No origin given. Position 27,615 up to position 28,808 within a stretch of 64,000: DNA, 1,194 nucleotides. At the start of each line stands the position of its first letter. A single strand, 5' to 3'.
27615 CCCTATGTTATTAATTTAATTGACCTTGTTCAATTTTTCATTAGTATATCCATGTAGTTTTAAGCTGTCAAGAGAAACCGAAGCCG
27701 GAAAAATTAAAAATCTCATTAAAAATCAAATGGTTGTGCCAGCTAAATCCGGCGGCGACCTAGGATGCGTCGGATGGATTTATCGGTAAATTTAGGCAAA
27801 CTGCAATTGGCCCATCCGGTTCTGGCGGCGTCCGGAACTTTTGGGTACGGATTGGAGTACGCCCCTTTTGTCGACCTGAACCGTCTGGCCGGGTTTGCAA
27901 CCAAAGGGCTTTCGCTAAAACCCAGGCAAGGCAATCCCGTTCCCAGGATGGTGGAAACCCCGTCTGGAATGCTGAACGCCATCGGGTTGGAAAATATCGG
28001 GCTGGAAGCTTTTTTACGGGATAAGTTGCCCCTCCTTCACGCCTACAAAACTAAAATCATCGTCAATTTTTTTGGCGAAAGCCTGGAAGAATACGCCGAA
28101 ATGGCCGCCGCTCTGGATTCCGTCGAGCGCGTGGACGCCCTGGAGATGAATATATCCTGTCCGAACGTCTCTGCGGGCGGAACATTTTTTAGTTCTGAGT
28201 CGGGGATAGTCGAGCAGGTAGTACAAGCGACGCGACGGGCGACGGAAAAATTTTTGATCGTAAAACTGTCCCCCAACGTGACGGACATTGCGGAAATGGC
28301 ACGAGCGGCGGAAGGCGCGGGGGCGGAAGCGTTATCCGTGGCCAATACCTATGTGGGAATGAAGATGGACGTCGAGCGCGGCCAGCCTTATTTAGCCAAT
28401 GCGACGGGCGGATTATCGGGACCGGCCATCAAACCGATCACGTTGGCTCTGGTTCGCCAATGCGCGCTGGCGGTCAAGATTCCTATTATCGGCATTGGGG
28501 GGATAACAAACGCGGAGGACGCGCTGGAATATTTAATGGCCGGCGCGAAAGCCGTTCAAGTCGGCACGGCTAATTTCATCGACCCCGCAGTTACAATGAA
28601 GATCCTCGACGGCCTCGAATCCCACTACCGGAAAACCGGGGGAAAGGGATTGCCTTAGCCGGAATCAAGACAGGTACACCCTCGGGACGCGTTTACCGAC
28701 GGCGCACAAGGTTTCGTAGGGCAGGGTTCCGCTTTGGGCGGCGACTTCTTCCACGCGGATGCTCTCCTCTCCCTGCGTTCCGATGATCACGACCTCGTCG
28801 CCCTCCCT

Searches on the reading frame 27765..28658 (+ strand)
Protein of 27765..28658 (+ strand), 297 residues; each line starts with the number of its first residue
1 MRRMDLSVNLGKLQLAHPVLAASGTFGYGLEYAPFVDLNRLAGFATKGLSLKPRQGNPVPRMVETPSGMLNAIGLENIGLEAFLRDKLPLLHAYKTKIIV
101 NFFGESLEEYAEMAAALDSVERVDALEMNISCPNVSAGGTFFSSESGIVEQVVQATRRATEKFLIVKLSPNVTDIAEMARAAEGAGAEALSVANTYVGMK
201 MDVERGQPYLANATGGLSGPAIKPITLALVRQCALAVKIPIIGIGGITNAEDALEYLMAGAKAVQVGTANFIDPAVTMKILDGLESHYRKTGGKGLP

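Call 21: search_protein_families(library=pfam, proteins=[window:27765-28658:+], max_evalue=0.001)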
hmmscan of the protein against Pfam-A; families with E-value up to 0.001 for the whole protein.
window:27765-28658:+ (297 aa): 4 families
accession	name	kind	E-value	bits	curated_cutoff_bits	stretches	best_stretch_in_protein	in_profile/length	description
PF01180.27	DHO_dh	-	2e-73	247.6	27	1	6-286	2-289/291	Dihydroorotate dehydrogenase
PF01207.24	Dus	-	5.6e-09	36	20.4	1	96-278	54-225/311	Dihydrouridine synthase (Dus)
PF03060.21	NMO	-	2.4e-07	30.9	28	1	213-269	166-224/331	Nitronate monooxygenase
PF00977.27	His_biosynth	-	1e-05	25.6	23.6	1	224-283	59-118/228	Histidine biosynthesis protein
